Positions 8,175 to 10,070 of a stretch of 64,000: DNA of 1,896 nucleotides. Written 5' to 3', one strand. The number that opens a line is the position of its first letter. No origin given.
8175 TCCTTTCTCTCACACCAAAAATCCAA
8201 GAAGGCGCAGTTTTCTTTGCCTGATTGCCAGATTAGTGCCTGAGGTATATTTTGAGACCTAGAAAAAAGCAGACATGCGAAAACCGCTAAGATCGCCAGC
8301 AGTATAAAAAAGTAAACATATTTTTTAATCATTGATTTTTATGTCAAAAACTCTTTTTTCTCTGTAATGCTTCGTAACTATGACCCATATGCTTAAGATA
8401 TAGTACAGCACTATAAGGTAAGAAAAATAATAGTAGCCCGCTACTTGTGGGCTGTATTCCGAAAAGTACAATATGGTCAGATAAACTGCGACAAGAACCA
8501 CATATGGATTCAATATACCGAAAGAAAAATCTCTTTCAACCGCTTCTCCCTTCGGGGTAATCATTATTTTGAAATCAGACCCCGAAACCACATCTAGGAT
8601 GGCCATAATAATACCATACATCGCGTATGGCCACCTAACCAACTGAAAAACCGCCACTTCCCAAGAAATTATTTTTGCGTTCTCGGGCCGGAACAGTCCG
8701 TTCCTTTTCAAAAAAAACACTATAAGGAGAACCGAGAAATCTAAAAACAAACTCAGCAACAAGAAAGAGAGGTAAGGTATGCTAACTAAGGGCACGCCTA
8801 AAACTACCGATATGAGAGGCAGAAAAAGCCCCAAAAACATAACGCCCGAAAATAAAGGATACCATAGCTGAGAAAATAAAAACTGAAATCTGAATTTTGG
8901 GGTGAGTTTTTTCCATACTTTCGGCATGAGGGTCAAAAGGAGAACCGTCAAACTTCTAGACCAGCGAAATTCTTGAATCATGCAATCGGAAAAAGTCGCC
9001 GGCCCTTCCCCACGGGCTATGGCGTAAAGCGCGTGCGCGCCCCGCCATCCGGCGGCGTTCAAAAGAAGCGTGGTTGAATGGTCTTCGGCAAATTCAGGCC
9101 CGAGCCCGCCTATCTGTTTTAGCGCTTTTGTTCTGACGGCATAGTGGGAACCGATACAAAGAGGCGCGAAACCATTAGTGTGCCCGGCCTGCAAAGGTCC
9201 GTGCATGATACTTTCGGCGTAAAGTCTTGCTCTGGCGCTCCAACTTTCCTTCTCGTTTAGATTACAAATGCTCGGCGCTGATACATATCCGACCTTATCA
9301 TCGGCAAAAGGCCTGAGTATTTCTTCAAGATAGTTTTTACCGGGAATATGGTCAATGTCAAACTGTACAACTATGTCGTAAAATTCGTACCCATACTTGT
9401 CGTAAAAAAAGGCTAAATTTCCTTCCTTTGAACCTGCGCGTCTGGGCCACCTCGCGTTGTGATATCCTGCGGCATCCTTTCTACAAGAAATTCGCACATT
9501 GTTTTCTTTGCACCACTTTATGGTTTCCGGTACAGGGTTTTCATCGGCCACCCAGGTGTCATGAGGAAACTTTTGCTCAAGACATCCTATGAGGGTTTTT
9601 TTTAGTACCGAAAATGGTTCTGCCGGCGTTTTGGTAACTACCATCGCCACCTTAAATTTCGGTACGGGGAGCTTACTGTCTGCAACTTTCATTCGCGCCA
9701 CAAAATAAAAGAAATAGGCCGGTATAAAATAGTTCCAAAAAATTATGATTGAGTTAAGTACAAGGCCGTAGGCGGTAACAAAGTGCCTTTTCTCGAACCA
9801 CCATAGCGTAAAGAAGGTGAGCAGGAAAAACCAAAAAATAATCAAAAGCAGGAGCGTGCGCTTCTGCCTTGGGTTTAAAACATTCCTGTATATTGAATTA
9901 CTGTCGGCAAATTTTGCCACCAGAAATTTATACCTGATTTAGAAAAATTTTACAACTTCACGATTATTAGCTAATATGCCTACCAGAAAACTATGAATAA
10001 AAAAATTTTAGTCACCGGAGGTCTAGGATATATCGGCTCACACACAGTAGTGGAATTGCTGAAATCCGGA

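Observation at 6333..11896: Processive QxxRW glycosyltransferase + GH26-like hydrolase + UDP-xylose-synthase-like enzyme: a beta-glycan (possibly xylan/mannan-type) exopolysaccharide synthase module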

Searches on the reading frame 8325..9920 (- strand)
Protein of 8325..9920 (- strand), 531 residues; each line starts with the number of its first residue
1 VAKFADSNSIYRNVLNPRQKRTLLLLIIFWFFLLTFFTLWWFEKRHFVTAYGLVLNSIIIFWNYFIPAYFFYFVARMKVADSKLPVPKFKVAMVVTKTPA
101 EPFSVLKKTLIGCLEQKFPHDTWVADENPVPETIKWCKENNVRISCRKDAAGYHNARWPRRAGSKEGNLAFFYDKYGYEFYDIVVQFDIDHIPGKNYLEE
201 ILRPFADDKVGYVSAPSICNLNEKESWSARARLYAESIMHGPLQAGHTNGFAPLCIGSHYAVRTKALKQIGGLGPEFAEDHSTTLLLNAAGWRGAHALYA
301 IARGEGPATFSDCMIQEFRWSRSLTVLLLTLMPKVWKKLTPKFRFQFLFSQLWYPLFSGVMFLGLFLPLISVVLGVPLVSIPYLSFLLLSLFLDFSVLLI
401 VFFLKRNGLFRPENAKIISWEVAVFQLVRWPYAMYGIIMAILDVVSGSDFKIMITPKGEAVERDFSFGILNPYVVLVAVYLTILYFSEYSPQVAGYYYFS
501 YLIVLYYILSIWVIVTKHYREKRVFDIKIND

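Call 4: search_protein_families(library=pfam, proteins=[window:8325-9920:-], max_evalue=0.01)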
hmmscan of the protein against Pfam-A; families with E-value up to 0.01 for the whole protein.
window:8325-9920:- (531 aa): 3 families
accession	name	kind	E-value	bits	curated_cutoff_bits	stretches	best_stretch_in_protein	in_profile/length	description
PF13632.12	Glyco_trans_2_3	-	2.1e-16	60.8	27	1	184-389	2-190/198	Glycosyl transferase family group 2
PF13641.12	Glyco_tranf_2_3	-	4.8e-14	53.4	27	1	181-322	87-229/230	Glycosyltransferase like family 2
PF13506.12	Glyco_transf_21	-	6.9e-13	48.9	21.7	1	181-322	31-174/174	Glycosyl transferase family 21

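Call 5: search_protein_families(library=ncbifam, proteins=[window:8325-9920:-], max_evalue=0.01)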
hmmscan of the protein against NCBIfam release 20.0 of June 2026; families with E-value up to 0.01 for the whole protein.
window:8325-9920:- (531 aa): 5 families
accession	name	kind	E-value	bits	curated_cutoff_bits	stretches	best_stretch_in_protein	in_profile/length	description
TIGR03030.1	CelA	equivalog_domain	4.3e-20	71.3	699.1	1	29-490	70-531/714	UDP-forming cellulose synthase catalytic subunit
TIGR03472.1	HpnI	equivalog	2.2e-10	39.9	310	1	180-324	126-272/373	bacteriohopanetetrol glucosamine biosynthesis glycosyltransferase HpnI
NF008558.0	PRK11498.1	equivalog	3.3e-10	38.6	992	1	94-489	277-655/872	UDP-forming cellulose synthase catalytic subunit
TIGR03965.1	mycofact_glyco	equivalog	0.00091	18.2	280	1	183-293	157-269/467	mycofactocin biosynthesis glycosyltransferase MftF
TIGR04242.1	nodulat_NodC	equivalog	0.0011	18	550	1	274-337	234-300/395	chitooligosaccharide synthase NodC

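Call 6: search_solved_structures(query=window:8325-9920:-, max_evalue=1, show_alignments=2)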
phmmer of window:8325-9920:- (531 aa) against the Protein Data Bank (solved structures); distinct sequences matched with E-value up to 1: 3.
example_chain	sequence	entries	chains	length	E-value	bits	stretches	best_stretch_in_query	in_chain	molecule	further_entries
5ej1_A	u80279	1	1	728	1.1e-17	67.2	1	129-475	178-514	Putative cellulose synthase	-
4hg6_A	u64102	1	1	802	1.4e-17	66.9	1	129-475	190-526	Cellulose Synthase Subunit A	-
4p00_A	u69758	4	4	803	1.4e-17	66.9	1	129-475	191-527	Cellulose Synthase A subunit | Cellulose Synthase subunit A | Putative cellulose synthase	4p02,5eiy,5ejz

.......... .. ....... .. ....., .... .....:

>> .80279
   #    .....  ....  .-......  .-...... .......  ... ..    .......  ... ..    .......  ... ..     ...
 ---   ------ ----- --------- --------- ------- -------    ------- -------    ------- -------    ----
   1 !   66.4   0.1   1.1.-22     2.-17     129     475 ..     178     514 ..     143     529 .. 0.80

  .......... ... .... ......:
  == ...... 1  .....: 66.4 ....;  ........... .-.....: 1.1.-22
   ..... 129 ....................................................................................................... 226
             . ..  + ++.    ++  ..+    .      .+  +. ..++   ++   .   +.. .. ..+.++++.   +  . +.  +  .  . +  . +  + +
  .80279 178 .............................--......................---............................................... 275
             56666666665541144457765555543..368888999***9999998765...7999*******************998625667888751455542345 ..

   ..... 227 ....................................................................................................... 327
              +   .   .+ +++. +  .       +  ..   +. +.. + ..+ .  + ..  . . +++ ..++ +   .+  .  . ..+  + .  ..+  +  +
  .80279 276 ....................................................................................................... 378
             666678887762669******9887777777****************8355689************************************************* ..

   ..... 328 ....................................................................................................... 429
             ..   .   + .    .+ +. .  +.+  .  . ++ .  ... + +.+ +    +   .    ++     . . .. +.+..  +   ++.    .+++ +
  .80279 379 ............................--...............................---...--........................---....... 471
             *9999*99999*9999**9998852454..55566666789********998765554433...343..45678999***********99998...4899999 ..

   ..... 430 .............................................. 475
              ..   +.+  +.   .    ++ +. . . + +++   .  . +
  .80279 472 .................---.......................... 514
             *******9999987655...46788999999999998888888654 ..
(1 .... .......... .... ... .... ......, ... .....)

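Call 8: find_homologous_proteins(query=window:8325-9920:-, max_evalue=0.00001)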
Query window:8325-9920:- (531 aa): 2811 proteins with E <= 0.00001 among 8000 candidates; the best 120 are listed.
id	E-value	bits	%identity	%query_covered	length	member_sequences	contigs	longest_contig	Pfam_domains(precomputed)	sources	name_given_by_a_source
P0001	0.0e+0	1225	100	100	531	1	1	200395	PF13632.13,PF13506.14,PF13641.13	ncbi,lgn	-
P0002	1.4e-264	897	71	98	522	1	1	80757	PF13632.13,PF13506.14,PF13641.13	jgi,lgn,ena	-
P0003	2.1e-238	811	66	98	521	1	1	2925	PF13632.13,PF13506.14,PF13641.13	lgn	-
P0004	1.0e-203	696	57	95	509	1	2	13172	PF13632.13,PF13506.14,PF13641.13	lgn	-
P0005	2.3e-193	662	56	97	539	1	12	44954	PF13632.13,PF13506.14,PF13641.13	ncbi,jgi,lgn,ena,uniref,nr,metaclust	ncbi:hypothetical protein A3F07_04830 [candidate division WWE3 bacterium RIFCSPHIGHO2_12_FULL_38_15]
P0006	3.7e-188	645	56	96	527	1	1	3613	PF13632.13,PF13506.14,PF13641.13,PF03552.21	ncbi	-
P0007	1.3e-186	640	53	99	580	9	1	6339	PF13632.13,PF13506.14,PF13641.13,PF03552.21,PF00535.33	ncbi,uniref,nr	ncbi:hypothetical protein A2W32_01270 [candidate division WWE3 bacterium RBG_16_37_10]|uniref:Glycos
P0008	1.4e-185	636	52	96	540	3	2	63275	PF13632.13,PF13506.14,PF13641.13,PF03552.21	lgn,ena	-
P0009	1.4e-184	633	52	98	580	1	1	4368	PF13632.13,PF13506.14,PF13641.13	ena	-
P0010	2.0e-183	629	52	96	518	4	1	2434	PF13632.13,PF13506.14,PF13641.13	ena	-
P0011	5.4e-183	628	52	98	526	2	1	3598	PF13632.13,PF13506.14,PF13641.13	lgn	-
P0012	1.2e-182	627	52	96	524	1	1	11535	PF13632.13,PF13506.14,PF13641.13,PF03552.21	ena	-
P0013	2.4e-182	626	53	95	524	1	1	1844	PF13632.13,PF13506.14,PF13641.13,PF03552.21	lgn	-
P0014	4.0e-181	622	53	96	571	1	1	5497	PF13632.13,PF13506.14,PF13641.13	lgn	-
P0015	1.2e-180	620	51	97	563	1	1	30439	PF13632.13,PF13506.14,PF13641.13,PF03552.21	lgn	-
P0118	1.5e-168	580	49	96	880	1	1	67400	PF13632.13,PF13506.14,PF13641.13,PF02156.22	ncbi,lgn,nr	ncbi:MAG: glycosyl transferase [Candidatus Taylorbacteria bacterium]|nr:glycosyl transferase [Candid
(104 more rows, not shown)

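Call 11: find_encoding_contigs(protein=P0001, flank=10000, max_places=3)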
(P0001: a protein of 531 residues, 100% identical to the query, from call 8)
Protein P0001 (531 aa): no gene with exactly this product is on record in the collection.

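Call 12: find_encoding_contigs(protein=P0118, flank=10000, max_places=3)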
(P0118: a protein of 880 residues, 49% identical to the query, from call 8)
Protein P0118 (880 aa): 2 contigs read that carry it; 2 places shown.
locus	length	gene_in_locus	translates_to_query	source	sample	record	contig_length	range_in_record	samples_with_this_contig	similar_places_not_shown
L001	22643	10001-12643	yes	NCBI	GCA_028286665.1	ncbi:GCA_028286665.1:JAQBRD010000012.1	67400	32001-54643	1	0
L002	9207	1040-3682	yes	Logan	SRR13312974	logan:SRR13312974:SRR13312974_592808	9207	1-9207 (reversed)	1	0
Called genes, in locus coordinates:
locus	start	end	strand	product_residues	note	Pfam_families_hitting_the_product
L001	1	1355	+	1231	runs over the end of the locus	PF16403:Bact_surface_Ig-like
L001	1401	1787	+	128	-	-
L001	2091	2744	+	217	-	-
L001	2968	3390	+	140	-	PF00293:NUDIX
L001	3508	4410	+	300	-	PF00892:EamA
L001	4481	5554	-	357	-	PF16656:Pur_ac_phosph_N (weak), PF25059:FN3_DSCAM-DSCAML_C (faint)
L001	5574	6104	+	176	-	PF04542:Sigma70_r2, PF08281:Sigma70_r4_2, PF04545:Sigma70_r4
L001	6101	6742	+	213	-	PF18915:DUF5667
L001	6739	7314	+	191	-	PF01872:RibD_C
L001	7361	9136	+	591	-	PF00664:ABC_membrane, PF02463:SMC_N (weak), PF00005:ABC_tran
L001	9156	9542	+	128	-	PF00903:Glyoxalase (faint)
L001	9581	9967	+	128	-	PF13564:DoxX_2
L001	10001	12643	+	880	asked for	PF13506:Glyco_transf_21, PF13641:Glyco_tranf_2_3, PF13632:Glyco_trans_2_3, PF02156:Glyco_hydro_26 (weak)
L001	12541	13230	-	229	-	PF01569:PAP2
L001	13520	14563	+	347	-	-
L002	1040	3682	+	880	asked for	PF13506:Glyco_transf_21, PF13641:Glyco_tranf_2_3, PF13632:Glyco_trans_2_3, PF02156:Glyco_hydro_26 (weak)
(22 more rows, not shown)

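Call 14: find_related_loci(query=A1, collection=genome_contigs, flank=8000)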
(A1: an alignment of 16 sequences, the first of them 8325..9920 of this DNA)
Query A1 (531 aa) in genome_contigs; peptide patterns used: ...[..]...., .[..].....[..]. (x = any residue, [..] = any of these).
600 stretches matched a pattern (row limit reached: there are more); 540 encode a relative of the query (tblastn E <= 1e-3); the best 80 are kept; 80 distinct loci.
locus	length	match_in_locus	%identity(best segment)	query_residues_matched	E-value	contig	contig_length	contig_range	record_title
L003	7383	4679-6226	67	6-521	0e+0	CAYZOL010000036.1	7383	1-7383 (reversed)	MAG TPA_asm: uncultured Candidatus Saccharibacteria bacterium isolate SRP342105_co1_326 genome assembly, contig: NODE_14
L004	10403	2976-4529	56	13-529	0e+0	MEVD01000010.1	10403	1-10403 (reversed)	MAG: candidate division WWE3 bacterium RIFCSPHIGHO2_02_FULL_38_14 rifcsphigho2_02_scaffold_19318, whole genome shotgun s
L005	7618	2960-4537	53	5-529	0e+0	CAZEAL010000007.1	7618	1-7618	MAG TPA_asm: uncultured Candidatus Saccharibacteria bacterium isolate binchicken_co169_150 genome assembly, contig: k99_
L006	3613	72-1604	56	14-523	0e+0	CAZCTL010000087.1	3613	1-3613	MAG TPA_asm: uncultured Candidatus Saccharibacteria bacterium isolate binchicken_co105_148 genome assembly, contig: NODE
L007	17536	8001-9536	51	13-523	0e+0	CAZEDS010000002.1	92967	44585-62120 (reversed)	MAG TPA_asm: uncultured Candidatus Saccharibacteria bacterium isolate SRP192515_co2_20 genome assembly, contig: NODE_134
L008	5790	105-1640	50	13-523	0e+0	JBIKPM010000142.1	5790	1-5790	MAG: Flavobacterium sp. isolate ME2015-04-27_3300042381_group6_bin16 Rohwer_bin885_scaffold_7419_c1, whole genome shotgu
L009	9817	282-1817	49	14-524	3e-179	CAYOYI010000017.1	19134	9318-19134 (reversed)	MAG TPA_asm: uncultured Chitinophagaceae bacterium isolate SRP237561_co1_268 genome assembly, contig: NODE_4761_length_1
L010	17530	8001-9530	51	13-521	4e-176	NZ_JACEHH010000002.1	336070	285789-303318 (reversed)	Stieleria mannarensis strain JC639 2, whole genome shotgun sequence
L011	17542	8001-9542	50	11-523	8e-175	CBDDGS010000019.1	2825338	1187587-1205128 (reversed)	MAG: Cyclobacteriaceae bacterium isolate 7bf65b70-e105-457f-9ef6-09cd8f831aad genome assembly, contig: contig_19, whole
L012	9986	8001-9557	49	4-522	9e-173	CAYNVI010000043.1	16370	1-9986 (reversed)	MAG TPA_asm: uncultured Pirellulaceae bacterium isolate binchicken_co13_436 genome assembly, contig: NODE_5215_length_16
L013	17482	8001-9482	53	19-509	7e-171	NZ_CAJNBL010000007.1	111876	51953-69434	Candidatus Nitrotoga fabula isolate Candidatus Nitrotoga sp. ZN8, whole genome shotgun sequence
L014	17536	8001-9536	49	13-523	2e-170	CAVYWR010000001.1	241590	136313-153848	MAG: uncultured cyanobacterium isolate MFD03250.bin.3.99 genome assembly, contig: contig_11927, whole genome shotgun seq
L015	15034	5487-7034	49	6-521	7e-170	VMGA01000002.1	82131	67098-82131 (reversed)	MAG: Microgenomates group bacterium Gr01-1014_16 G01um101416_scaffold_243, whole genome shotgun sequence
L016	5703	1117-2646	48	13-521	5e-170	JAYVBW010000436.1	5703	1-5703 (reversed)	MAG: Pirellula sp. isolate GL30_DN_concoct_176_sub GL30_DN_concoct_176_sub_435, whole genome shotgun sequence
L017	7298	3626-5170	48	8-521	3e-168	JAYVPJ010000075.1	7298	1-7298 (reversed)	MAG: Pirellula sp. isolate GL72_DN_metabinner_12 GL72_DN_metabinner_12_74, whole genome shotgun sequence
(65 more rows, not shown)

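Call 24: search_dna_similar(query=window:8325-9920:-, collection=plasmids, mode=protein, max_rows=40, max_evalue=1e-30)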
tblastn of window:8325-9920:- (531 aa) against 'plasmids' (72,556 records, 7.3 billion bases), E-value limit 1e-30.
Records with a match: 125; places in all: 125; records where one place covers at least 80% of the query: 117.
Best place of each record, by identity: <60% 125.
By first word of the organism name: Sinorhizobium 77; Rhizobium 34; Sulfitobacter 5; Phyllobacterium 3; Ochrobactrum 1; Shinella 1; Ciceribacter 1; Burkholderia 1; Microvirga 1; Loktanella 1.
By predicted mobility (MOB-suite, as given by PLSDB): mobilizable 58; non-mobilizable 53; conjugative 14.
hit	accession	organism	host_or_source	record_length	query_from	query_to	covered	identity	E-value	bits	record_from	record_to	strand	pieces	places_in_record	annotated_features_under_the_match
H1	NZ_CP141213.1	Sinorhizobium meliloti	alfalfa,Isolate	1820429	43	524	91%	50.1%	3e-142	460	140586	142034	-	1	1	none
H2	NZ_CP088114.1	Sinorhizobium meliloti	cell culture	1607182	43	524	91%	50.0%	1e-142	461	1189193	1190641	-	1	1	none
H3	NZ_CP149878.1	Rhizobium sp. T1473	Medicago sativa,Cell Culture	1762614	52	524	89%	50.5%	2e-138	449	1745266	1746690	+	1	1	none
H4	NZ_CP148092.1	Rhizobium sp. T1470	Medicago sativa,cell culture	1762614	52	524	89%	50.5%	2e-138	449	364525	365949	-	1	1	none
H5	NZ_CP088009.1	Rhizobium sp. T136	Melilotus albus,Cell culture,root nodule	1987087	52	524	89%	50.5%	2e-138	449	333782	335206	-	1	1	none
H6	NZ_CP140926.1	Sinorhizobium medicae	Medicago lupulina,whole organism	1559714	43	524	91%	48.9%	7e-141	456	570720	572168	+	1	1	none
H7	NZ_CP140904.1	Sinorhizobium medicae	Medicago lupulina,whole organism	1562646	43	524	91%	48.9%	7e-141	456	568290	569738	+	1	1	none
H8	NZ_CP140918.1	Sinorhizobium medicae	Medicago lupulina,whole organism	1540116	43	524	91%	48.9%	1e-140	455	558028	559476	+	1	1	none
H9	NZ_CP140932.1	Sinorhizobium medicae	Medicago lupulina,whole organism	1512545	43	524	91%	48.9%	1e-140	455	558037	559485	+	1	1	none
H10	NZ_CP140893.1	Sinorhizobium medicae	Medicago lupulina,whole organism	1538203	43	524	91%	48.9%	1e-140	455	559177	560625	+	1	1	none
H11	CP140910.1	Sinorhizobium medicae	Medicago lupulina,whole organism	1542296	43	524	91%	48.9%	1e-140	455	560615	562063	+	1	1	glycosyltransferase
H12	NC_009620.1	Sinorhizobium medicae WSM419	-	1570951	43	524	91%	48.9%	1e-140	455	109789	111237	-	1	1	none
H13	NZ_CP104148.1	Sinorhizobium medicae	Trigonella foenum-graecum,cell culture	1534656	43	524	91%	48.7%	4e-140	454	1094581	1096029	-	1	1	none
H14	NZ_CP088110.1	Sinorhizobium medicae WSM1115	cell culture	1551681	43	524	91%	48.7%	4e-140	454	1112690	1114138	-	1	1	none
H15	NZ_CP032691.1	Rhizobium sp. CCGE532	Phaseolus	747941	46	479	82%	53.7%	8e-146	470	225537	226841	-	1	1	glycosyltransferase family 2 protein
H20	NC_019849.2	Sinorhizobium meliloti GR4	-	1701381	43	488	84%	51.9%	1e-142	461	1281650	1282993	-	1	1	none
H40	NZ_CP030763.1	Rhizobium leguminosarum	Genomic DNA from Bacterial pure culture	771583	43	477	82%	52.8%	3e-144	466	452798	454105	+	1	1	glycosyltransferase family 2 protein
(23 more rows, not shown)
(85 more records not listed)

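Call 25: get_annotated_region(hit=H20, flank=8000)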
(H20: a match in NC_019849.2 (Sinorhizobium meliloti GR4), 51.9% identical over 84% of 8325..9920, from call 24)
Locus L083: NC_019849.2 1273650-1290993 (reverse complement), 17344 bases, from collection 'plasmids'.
description: Sinorhizobium meliloti GR4 plasmid pRmeGR4d, complete sequence
organism: Sinorhizobium meliloti GR4 (NCBI taxid 1235461)
taxonomy: Bacteria; Pseudomonadota; Alphaproteobacteria; Hyphomicrobiales; Rhizobiaceae; Sinorhizobium; Sinorhizobium meliloti; Sinorhizobium meliloti GR4
host: -; source: -; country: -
typing (MOB-suite, as given by PLSDB): mobilizable; relaxase MOBQ
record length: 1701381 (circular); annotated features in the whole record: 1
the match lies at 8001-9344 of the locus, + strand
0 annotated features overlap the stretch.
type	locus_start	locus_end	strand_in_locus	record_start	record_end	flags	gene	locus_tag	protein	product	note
